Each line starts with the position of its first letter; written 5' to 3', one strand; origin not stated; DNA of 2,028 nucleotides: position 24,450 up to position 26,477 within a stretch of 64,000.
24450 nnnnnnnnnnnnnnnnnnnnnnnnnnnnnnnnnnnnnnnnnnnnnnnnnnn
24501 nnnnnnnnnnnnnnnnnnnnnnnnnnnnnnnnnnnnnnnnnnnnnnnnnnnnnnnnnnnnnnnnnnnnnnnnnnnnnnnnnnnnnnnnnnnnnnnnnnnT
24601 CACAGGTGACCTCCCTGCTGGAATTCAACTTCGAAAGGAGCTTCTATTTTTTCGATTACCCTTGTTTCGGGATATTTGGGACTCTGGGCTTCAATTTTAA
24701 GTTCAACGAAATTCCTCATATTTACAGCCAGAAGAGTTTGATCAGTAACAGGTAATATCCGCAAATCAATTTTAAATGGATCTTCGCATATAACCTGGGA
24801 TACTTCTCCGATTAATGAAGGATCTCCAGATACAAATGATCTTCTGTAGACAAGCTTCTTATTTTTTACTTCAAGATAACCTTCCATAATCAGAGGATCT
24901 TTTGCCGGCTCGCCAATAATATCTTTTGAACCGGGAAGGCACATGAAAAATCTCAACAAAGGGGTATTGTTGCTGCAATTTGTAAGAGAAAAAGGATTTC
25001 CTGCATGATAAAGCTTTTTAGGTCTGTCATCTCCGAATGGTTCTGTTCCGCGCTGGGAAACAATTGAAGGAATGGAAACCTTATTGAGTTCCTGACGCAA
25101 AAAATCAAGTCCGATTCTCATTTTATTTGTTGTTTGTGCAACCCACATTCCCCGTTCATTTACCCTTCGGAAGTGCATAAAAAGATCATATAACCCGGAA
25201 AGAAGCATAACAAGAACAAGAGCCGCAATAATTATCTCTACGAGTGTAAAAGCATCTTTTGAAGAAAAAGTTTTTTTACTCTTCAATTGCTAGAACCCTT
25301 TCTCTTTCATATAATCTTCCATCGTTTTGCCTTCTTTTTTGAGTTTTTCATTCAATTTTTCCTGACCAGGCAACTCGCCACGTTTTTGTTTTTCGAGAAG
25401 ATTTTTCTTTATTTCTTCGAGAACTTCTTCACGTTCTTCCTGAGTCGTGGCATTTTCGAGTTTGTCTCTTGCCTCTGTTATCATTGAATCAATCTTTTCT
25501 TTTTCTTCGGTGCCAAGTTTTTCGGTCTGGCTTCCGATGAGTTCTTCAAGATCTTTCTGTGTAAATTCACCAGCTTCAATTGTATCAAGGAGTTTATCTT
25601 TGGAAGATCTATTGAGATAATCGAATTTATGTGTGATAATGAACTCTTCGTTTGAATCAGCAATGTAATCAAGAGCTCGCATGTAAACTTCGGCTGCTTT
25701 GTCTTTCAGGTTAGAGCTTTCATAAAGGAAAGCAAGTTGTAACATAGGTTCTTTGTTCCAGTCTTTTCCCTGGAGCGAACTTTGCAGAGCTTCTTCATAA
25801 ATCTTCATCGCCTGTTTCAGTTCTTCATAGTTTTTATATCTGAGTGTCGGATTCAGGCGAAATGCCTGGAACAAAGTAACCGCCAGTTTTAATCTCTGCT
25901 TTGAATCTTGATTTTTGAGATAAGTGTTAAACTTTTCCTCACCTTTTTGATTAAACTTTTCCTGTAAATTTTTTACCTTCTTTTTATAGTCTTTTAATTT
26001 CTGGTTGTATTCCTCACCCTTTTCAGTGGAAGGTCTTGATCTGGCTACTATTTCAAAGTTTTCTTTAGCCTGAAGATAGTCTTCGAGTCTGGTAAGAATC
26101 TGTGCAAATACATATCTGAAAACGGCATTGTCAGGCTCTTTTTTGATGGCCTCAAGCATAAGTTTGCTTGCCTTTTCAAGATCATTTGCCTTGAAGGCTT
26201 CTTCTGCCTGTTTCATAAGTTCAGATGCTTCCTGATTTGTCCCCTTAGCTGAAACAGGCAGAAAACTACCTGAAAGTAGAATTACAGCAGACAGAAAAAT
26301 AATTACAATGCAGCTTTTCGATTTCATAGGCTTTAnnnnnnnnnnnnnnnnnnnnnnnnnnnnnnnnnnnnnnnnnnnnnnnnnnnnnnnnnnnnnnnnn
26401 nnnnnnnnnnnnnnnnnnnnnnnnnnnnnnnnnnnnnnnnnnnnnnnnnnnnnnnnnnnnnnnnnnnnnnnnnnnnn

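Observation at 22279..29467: Six-gene envelope operon: 1044-aa lipoprotein + two TPR proteins + two pseudopilins with Ala(-1) + a degenerate pseudopilin-like protein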

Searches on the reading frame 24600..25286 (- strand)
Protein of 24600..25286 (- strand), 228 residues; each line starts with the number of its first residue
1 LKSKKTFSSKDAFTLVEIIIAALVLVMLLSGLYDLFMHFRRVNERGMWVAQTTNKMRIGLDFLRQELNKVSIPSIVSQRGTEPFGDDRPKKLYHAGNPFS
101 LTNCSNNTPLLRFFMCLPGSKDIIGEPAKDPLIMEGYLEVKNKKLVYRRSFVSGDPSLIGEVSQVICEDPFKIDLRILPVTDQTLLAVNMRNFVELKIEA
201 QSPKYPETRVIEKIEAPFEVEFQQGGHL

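Call 3: search_protein_families(library=pfam, proteins=[window:24600-25286:-], max_evalue=1)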
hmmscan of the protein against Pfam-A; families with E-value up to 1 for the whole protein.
window:24600-25286:- (228 aa): 2 families
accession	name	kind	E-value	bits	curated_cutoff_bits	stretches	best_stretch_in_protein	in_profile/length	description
PF07963.17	N_methyl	-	0.0012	18.8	21.2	1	12-33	6-27/27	Prokaryotic N-terminal methylation motif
PF07379.16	DUF1494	-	0.14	12.5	24.3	0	10-32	2-24/179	Protein of unknown function (DUF1494)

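Call 4: search_protein_families(library=ncbifam, proteins=[window:24600-25286:-], max_evalue=1)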
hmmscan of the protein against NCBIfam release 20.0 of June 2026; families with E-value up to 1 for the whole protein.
window:24600-25286:- (228 aa): 6 families
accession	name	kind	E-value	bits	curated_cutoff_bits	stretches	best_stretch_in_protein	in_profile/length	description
NF006453.0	PRK08808.1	equivalog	0.00019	20.6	295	1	11-69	7-65/211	type II secretion system protein J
NF041002.1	pilin_ComGF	equivalog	0.00046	20.4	80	1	11-79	2-67/139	competence type IV pilus minor pilin ComGF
TIGR02532.1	IV_pilin_GFxxxE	domain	0.015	15.2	16.3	1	12-32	3-23/24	prepilin-type N-terminal cleavage/methylation domain-containing protein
NF038304.1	EPS_HpsC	equivalog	0.016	14.8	200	1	2-69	12-79/318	hormogonium polysaccharide secretion pseudopilin HpsC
NF041013.1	T4P_ComGE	equivalog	0.061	13.4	49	1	11-71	4-66/83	competence type IV pilus minor pilin ComGE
NF007800.0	PRK10506.1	equivalog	0.16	11.8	158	1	6-67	4-61/163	prepilin peptidase-dependent protein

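Call 6: find_encoding_contigs(protein=window:24600-25286:-, flank=10000, max_places=6)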
Protein window:24600-25286:- (228 aa): no gene with exactly this product is on record in the collection.

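Call 26: search_solved_structures(query=A2, max_evalue=10)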
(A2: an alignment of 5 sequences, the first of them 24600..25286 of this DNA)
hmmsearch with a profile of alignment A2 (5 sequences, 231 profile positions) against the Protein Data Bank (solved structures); distinct sequences matched with E-value up to 10: 6.
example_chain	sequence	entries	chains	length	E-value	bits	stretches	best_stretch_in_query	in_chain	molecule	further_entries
9egp_A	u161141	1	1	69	0.016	17.7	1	7-42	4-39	Geopilin domain 1 protein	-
7tgg_A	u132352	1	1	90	0.03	16.8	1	7-41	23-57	Geopilin domain 1 protein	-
9laa_A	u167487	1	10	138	0.15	14.5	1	2-37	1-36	Type IV pilin protein PilA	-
5v89_A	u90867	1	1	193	1.3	11.4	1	51-79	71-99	DCN1-like protein 4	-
5g23_A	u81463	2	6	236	1.8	10.9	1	10-37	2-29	TYPE-IV LIKE PILIN TTHA1219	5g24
8y4w_A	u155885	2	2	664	2.1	10.8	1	7-39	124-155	N-acetylneuraminate transporter small subunit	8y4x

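Call 90: search_protein_families(library=pfam, alignment_id=A8, max_evalue=0.1)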
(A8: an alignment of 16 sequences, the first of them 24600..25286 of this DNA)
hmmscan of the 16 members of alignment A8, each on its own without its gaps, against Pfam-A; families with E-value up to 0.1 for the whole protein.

A. member 1, window:24600-25286:- (228 aa): 1 family
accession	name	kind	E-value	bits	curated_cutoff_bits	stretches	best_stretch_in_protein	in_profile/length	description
PF07963.17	N_methyl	-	0.0012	18.8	21.2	1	12-33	6-27/27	Prokaryotic N-terminal methylation motif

B. families by the number of members that match (of 16 scanned): 7 families
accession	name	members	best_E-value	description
PF07963.17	N_methyl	16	2.8e-08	Prokaryotic N-terminal methylation motif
PF03350.21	UPF0114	1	0.035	Uncharacterized protein family, UPF0114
PF15601.11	Imm70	1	0.044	Immunity protein 70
PF06826.17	Asp-Al_Ex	1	0.047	Predicted Permease Membrane Region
PF02466.24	Tim17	1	0.062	Tim17/Tim22/Tim23/Pmp24 family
PF07379.16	DUF1494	1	0.085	Protein of unknown function (DUF1494)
PF21854.2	Treslin_N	1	0.094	Treslin, N-terminal domain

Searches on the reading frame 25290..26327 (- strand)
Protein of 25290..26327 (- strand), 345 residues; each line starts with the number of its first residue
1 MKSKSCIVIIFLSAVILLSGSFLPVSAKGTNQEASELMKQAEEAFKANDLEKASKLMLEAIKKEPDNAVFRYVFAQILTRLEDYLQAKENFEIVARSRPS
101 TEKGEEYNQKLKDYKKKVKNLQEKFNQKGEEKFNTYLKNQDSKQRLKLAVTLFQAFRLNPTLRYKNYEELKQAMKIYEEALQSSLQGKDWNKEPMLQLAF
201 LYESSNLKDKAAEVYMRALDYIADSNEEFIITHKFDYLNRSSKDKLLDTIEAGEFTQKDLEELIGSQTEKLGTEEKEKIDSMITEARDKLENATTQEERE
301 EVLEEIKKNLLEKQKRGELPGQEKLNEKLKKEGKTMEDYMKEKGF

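Call 3: search_protein_families(library=pfam, proteins=[window:25290-26327:-], max_evalue=1)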
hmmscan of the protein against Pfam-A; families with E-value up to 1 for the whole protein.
window:25290-26327:- (345 aa): 17 families
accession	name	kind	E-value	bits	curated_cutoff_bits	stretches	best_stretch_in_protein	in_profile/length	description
PF14559.12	TPR_19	-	1.5e-06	28.9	25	2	44-89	1-46/68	Tetratricopeptide repeat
PF13428.12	TPR_14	-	1.4e-05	25.8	23.5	1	38-77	5-44/44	Tetratricopeptide repeat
PF07719.23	TPR_2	-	6.5e-05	23.2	27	1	36-67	3-34/34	Tetratricopeptide repeat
PF12895.13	ANAPC3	-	0.00018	22.2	27.2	1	32-89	21-77/82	Anaphase-promoting complex, cyclosome, subunit 3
PF13431.12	TPR_17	-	0.0014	19.2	24.4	1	56-88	1-33/34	Tetratricopeptide repeat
PF13432.12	TPR_16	-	0.0035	18.2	32.7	1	39-87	2-50/65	Tetratricopeptide repeat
PF13181.12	TPR_8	-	0.0077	16.8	25.7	1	196-221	5-30/34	Tetratricopeptide repeat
PF13424.12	TPR_12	-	0.0079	16.8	30.1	1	170-220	19-73/77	Tetratricopeptide repeat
PF17874.7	TPR_MalT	-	0.017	14.9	45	1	163-236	49-124/336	MalT-like TPR region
PF03382.20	DUF285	-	0.023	14.9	25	1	106-204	12-109/120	Mycoplasma protein of unknown function, DUF285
PF23914.1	TPR_CcmH_CycH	-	0.026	14.8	42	1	47-99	100-152/158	Cytochrome c-type biogenesis protein H TPR domain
PF14863.12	Alkyl_sulf_dimr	-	0.034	15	26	1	34-82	69-117/139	Alkyl sulfatase dimerisation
PF24575.1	TPR_Slam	-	0.036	14.9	35.2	1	40-91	53-104/104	Surface lipoprotein assembly modifier, N-terminal TPR repeats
PF08590.15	DUF1771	-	0.13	13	28.7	1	27-60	8-41/64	Domain of unknown function (DUF1771)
PF23300.3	HEAT_Nup120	-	0.18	12.1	29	1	53-105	11-63/170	Nucleoporin Nup120, HEAT repeats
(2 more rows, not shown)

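Call 4: search_protein_families(library=ncbifam, proteins=[window:25290-26327:-], max_evalue=1)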
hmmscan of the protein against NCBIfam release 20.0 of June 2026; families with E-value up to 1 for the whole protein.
window:25290-26327:- (345 aa): 6 families
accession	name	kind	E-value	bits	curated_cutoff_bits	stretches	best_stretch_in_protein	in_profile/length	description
TIGR02521.1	type_IV_pilW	equivalog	1.2e-06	28.3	154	2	25-100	22-97/234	type IV pilus biogenesis/stability protein PilW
NF038257.2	exopoly_VpsP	subfamily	0.0012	18.5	125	1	7-119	4-112/213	VpsP family polysaccharide biosynthesis protein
NF040959.1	MamA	equivalog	0.0015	18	200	1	45-94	116-165/204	magnetosome protein MamA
NF047507.1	TPR_BatC_Lepto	exception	0.15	11.6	175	1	169-324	73-212/214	TPR repeat-containing protein BatC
NF033920.0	C39_PA2778_fam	equivalog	0.24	10.8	150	1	32-92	188-248/255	PA2778 family cysteine peptidase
TIGR02552.1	LcrH_SycD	equivalog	0.27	10.9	104.8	1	48-116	66-134/136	SycD/LcrH family type III secretion system chaperone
